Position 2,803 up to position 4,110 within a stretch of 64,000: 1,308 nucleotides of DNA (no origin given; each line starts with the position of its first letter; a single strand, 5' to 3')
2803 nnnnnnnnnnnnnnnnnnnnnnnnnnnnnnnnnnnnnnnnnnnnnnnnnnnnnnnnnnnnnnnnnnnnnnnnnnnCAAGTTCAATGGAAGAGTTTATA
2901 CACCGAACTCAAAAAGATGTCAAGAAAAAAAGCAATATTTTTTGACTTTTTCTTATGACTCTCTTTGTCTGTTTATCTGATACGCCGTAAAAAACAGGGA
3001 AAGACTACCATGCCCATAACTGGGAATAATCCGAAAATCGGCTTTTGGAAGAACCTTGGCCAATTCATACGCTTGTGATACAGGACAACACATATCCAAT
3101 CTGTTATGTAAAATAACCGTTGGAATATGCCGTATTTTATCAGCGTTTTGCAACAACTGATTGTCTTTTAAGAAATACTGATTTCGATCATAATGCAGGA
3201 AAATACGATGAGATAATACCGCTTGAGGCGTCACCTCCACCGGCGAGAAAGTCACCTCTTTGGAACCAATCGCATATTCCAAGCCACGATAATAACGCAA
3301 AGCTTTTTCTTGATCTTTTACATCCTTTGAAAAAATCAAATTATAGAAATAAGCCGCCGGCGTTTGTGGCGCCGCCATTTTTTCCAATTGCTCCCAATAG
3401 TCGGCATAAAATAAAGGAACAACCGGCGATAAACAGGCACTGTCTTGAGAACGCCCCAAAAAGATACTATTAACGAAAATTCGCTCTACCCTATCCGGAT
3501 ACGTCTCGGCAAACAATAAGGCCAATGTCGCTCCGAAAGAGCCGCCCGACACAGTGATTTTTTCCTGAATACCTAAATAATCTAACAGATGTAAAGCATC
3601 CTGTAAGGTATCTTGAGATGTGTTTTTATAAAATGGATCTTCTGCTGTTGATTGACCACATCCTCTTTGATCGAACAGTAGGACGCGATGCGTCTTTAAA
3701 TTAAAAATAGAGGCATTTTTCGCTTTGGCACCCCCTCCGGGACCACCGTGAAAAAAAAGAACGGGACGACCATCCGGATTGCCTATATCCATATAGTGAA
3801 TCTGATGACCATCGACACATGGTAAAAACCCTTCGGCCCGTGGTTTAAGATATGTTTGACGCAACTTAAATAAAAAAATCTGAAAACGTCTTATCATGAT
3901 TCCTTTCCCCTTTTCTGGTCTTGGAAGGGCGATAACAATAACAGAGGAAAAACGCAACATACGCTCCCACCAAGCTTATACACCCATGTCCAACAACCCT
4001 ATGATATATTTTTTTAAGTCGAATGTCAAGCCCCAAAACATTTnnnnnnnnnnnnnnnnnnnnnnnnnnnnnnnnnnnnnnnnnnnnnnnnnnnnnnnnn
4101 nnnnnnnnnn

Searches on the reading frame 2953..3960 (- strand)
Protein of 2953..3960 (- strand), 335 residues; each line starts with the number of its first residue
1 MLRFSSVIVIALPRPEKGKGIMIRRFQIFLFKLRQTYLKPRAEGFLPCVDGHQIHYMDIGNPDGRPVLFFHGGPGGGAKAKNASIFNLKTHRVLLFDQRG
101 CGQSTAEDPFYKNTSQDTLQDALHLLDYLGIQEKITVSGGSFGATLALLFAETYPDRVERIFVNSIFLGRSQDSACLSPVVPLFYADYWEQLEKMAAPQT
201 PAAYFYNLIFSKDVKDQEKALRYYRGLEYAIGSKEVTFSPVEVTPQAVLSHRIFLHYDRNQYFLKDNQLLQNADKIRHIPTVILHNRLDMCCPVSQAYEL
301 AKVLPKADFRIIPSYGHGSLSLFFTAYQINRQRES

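Call 3: search_protein_families(library=pfam, proteins=[window:2953-3960:-], max_evalue=1)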
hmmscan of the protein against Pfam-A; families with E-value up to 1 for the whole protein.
window:2953-3960:- (335 aa): 13 families
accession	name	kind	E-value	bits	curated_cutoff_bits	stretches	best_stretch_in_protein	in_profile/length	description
PF00561.26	Abhydrolase_1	-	4.3e-22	79.4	25.8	1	66-319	2-240/245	alpha/beta hydrolase fold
PF12697.13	Abhydrolase_6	-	1.3e-10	42.8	26.3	1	67-321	1-205/217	Alpha/beta hydrolase family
PF12146.15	Hydrolase_4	-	1.5e-09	38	27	1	67-173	7-116/239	Serine aminopeptidase, S33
PF11144.14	DUF2920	-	0.0028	17.3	24.7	0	202-309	221-322/400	Protein of unknown function (DUF2920)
PF00326.27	Peptidase_S9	-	0.0058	16.6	22.6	0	110-156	36-87/213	Prolyl oligopeptidase family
PF06342.18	DUF1057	-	0.024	14.2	21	1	59-174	31-144/297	Alpha/beta hydrolase of unknown function (DUF1057)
PF00756.26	Esterase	-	0.048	13.9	22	1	135-171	117-153/251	Putative esterase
PF20434.5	BD-FAE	-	0.059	13.3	26.8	0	132-155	88-111/215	BD-FAE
PF01764.32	Lipase_3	-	0.087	13.2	22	1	115-153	45-83/140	Lipase (class 3)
PF14528.11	LAGLIDADG_3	-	0.17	12.6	22.5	1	109-138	26-55/82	LAGLIDADG-like domain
PF08386.16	Abhydrolase_4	-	0.19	12.3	21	1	276-320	32-76/103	TAP-like protein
PF02129.25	Peptidase_S15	-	0.19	11.8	23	1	132-299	94-242/262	X-Pro dipeptidyl-peptidase (S15 family)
PF02230.22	Abhydrolase_2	-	0.25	11.6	23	0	132-168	104-140/217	Phospholipase/Carboxylesterase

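Call 4: search_protein_families(library=ncbifam, proteins=[window:2953-3960:-], max_evalue=1)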
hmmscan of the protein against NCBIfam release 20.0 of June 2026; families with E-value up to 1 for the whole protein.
window:2953-3960:- (335 aa): 38 families (the best 25 are shown)
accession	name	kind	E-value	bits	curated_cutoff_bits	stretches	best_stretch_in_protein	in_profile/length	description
TIGR01249.1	pro_imino_pep_1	equivalog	1.3e-64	218.3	259.75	1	39-319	2-290/307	prolyl aminopeptidase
TIGR02427.1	protocat_pcaD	equivalog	8.8e-15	54.8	255.85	2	54-163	2-109/251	3-oxoadipate enol-lactonase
TIGR03611.1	RutD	equivalog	3.8e-14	52.7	238.5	2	63-163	11-110/258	pyrimidine utilization protein D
NF045632.1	hydroxlase_HsaD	equivalog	7.3e-14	51.4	400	1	49-162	19-133/290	4,5:9,10-diseco-3-hydroxy-5,9,17-trioxoandrosta-1(10),2-diene-4-oate hydrolase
NF051488.1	bifunc_PcaDC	exception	2.1e-12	46.8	390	2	65-163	12-108/375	bifunctional 3-oxoadipate enol-lactonase/4-carboxymuconolactone decarboxylase PcaDC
TIGR01250.1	pro_imino_pep_2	subfamily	9.4e-12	45.1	167.65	1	49-166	9-129/288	proline iminopeptidase-family hydrolase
NF045945.1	ProImpepLactob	equivalog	5.4e-11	42.5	400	1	43-165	5-130/293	proline iminopeptidase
NF002938.0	PRK03592.1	equivalog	5.6e-11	42.3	241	1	48-162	16-125/298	haloalkane dehalogenase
NF045948.1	ProImpepThrmp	equivalog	2.1e-10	40.6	500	1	48-164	8-126/291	proline iminopeptidase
NF011457.0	PRK14875.1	equivalog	1.3e-08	34.3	307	1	49-161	117-226/372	acetoin dehydrogenase dihydrolipoyllysine-residue acetyltransferase subunit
NF053683.1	esterase_mleBRB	exception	4e-08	33.2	585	1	93-163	54-124/280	BRB family alpha/beta fold macrolide esterase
TIGR03343.1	biphenyl_bphD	equivalog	7.7e-08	31.9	462.15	1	51-163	19-131/282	2-hydroxy-6-oxo-6-phenylhexa-2,4-dienoate hydrolase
NF052610.1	macro_16_ester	equivalog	1.2e-07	31.4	420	1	93-163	54-124/281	alpha/beta fold macrolide esterase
NF002043.0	PRK00870.1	subfamily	3.9e-07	29.8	265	1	53-180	35-156/302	haloalkane dehalogenase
NF050089.1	i_nPHAscl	equivalog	4.1e-07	29.3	300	1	90-163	44-114/288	intracellular short-chain-length polyhydroxyalkanoate depolymerase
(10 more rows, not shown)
